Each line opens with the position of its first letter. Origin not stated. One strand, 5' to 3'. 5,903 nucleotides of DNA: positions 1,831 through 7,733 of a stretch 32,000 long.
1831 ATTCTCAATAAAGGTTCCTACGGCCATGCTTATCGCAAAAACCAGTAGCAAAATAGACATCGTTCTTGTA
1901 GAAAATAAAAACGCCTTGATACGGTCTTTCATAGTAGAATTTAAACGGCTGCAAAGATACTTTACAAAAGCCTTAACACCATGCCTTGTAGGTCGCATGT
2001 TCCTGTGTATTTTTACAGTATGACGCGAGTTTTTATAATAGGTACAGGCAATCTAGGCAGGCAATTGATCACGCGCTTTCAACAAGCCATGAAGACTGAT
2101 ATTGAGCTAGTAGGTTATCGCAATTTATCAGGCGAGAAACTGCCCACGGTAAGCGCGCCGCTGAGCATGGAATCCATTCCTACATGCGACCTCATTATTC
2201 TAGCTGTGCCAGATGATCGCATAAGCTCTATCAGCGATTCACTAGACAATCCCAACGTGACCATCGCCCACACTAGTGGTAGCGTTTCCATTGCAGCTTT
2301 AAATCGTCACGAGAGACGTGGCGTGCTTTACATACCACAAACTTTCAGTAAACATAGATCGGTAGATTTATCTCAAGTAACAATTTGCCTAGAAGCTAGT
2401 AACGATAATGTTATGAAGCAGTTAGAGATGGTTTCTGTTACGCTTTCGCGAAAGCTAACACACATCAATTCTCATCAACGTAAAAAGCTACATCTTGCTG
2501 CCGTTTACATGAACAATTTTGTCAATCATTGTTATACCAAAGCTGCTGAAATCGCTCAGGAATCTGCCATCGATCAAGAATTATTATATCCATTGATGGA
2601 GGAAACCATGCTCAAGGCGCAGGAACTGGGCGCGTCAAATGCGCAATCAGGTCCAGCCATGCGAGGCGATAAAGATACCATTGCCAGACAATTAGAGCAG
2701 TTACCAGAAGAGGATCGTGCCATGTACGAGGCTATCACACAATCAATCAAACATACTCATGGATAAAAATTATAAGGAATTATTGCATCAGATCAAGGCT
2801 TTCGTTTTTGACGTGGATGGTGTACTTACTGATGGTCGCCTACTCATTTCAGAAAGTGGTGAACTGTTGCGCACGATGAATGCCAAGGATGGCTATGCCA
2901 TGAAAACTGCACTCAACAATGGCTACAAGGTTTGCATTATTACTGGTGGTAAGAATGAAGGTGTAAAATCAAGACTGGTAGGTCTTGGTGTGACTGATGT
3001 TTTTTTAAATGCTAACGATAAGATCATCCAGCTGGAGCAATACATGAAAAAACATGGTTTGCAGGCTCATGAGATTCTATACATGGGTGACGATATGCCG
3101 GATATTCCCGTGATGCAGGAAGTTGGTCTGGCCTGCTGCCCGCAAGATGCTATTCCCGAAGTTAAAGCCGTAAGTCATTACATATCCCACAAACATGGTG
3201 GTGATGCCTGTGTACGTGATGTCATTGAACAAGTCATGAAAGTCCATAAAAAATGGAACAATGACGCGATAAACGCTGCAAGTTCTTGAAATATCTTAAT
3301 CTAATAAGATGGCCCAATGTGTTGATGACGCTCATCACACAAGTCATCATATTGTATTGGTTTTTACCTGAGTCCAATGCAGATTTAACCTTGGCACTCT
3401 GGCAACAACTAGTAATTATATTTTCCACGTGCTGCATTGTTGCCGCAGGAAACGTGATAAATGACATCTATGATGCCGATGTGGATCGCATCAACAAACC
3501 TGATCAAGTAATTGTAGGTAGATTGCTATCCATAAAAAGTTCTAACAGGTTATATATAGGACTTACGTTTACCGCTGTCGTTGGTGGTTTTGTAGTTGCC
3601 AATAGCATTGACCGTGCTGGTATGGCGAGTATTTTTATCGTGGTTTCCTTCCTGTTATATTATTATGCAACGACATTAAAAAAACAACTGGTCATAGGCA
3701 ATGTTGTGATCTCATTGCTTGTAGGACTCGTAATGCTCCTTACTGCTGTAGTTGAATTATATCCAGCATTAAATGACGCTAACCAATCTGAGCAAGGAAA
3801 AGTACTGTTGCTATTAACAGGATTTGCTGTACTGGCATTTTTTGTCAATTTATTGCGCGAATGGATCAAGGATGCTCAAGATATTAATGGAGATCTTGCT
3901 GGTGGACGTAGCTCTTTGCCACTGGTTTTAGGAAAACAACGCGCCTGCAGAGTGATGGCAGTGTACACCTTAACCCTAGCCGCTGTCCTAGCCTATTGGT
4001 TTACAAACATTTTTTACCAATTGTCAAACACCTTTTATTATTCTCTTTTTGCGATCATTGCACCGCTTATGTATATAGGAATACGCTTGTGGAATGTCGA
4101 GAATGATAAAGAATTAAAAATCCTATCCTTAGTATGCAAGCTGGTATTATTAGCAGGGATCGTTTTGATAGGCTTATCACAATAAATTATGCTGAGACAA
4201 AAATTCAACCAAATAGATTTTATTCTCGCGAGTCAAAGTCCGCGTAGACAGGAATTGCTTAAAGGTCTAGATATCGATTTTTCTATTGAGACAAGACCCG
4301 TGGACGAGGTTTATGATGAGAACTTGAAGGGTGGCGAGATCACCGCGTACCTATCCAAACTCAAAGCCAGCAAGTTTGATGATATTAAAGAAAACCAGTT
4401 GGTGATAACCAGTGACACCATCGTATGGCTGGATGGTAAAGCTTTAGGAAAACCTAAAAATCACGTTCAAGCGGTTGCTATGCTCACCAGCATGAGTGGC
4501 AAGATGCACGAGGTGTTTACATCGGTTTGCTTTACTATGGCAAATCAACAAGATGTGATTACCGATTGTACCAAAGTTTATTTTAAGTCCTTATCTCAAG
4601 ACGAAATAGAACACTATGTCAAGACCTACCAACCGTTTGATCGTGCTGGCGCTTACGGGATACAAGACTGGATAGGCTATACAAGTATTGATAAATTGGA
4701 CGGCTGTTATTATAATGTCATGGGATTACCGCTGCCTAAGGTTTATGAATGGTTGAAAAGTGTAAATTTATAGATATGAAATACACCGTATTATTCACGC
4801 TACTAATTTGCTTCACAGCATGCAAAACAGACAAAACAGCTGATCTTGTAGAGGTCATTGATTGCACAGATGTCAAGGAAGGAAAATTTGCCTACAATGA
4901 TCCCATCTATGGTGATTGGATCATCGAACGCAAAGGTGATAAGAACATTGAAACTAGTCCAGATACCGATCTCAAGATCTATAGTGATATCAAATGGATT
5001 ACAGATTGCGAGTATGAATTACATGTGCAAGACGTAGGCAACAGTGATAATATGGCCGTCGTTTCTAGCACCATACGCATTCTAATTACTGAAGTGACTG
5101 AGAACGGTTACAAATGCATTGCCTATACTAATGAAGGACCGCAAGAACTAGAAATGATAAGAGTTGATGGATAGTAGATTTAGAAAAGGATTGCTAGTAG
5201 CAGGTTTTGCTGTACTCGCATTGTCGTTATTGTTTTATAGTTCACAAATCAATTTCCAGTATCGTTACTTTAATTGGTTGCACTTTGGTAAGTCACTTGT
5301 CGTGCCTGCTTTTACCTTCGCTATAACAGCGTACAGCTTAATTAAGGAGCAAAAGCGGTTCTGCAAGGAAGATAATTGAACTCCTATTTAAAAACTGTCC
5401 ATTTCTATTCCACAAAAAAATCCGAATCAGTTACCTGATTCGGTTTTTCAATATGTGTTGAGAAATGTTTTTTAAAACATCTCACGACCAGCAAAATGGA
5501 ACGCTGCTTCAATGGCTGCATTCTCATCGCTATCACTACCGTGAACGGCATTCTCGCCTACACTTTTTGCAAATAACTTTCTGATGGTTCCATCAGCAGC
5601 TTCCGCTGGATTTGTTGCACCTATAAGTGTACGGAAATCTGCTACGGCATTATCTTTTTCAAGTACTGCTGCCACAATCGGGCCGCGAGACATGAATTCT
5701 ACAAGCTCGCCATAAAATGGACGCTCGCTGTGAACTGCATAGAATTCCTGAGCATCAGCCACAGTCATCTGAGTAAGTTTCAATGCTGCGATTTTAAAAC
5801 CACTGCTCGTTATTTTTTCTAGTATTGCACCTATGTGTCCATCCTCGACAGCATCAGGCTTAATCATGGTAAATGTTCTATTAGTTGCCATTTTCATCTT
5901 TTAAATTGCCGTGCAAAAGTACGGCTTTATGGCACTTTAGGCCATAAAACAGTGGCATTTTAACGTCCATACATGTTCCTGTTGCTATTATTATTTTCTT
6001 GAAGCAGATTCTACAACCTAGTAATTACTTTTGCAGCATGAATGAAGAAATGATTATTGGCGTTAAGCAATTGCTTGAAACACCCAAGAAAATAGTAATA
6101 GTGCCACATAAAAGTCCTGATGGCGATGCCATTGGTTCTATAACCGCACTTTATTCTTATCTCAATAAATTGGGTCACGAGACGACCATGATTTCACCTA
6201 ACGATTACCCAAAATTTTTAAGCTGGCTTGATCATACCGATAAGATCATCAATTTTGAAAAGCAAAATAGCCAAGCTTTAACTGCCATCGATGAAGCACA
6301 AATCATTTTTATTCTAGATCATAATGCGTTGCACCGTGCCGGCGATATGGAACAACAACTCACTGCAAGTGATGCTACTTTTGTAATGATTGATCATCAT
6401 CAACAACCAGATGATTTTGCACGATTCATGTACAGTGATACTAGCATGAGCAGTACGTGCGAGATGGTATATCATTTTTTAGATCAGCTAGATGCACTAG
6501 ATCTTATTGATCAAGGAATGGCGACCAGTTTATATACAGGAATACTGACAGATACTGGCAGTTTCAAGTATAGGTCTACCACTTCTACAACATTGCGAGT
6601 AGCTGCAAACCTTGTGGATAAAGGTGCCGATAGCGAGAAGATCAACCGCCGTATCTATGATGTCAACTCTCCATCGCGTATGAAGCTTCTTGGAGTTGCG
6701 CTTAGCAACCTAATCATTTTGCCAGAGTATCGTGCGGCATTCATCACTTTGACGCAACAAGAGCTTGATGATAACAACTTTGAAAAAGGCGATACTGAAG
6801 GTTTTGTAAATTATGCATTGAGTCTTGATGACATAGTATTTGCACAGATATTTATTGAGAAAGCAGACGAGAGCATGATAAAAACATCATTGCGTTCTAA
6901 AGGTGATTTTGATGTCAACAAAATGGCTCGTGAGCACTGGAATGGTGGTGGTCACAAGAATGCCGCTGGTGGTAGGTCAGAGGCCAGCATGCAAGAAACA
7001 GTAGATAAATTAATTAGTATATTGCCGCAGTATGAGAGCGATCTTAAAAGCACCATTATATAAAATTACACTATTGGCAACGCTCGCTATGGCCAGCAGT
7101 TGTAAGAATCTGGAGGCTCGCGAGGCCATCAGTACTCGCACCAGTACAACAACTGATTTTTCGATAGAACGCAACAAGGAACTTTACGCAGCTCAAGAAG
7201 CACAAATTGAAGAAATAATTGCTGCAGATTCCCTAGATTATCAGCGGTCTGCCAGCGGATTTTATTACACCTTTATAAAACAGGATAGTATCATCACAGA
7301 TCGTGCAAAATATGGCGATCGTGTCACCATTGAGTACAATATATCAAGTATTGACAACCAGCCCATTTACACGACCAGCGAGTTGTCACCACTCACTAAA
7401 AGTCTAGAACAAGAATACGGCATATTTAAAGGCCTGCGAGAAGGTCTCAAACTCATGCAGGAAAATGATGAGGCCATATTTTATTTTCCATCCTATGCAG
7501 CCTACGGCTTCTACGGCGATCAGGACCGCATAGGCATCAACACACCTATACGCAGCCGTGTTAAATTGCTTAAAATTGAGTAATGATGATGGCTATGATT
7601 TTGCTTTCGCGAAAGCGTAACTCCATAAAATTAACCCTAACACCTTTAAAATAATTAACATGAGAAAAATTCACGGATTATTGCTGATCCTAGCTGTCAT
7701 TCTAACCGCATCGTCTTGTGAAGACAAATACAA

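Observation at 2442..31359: Iterated 14-bp perfect palindrome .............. scattered through unrelated core genes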

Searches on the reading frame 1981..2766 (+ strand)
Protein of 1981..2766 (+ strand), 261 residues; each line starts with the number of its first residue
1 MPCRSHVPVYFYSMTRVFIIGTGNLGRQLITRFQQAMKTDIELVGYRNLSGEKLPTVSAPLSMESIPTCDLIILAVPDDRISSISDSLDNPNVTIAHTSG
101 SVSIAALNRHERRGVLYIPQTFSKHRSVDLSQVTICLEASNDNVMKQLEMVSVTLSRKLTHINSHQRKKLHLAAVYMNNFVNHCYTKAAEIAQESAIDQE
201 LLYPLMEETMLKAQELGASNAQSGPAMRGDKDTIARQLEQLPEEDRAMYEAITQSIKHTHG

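Call 9: search_protein_families(library=pfam, proteins=[window:1981-2766:+])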
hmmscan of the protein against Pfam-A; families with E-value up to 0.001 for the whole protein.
window:1981-2766:+ (261 aa): 2 families
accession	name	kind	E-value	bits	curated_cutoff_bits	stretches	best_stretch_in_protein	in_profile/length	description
PF10728.14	DUF2520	-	1.5e-32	112.4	25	1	134-256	2-125/125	Domain of unknown function (DUF2520)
PF03807.23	F420_oxidored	-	0.00046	21.2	21.6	0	17-89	2-80/94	NADP oxidoreductase coenzyme F420-dependent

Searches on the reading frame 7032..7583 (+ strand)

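Call 9: search_protein_families(library=pfam, proteins=[window:7032-7583:+])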
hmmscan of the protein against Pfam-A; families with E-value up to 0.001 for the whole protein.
window:7032-7583:+ (183 aa): 1 family
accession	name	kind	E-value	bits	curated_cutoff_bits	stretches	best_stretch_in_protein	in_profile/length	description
PF00254.34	FKBP_C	-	2.3e-07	31.5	21.1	1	91-168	4-82/94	FKBP-type peptidyl-prolyl cis-trans isomerase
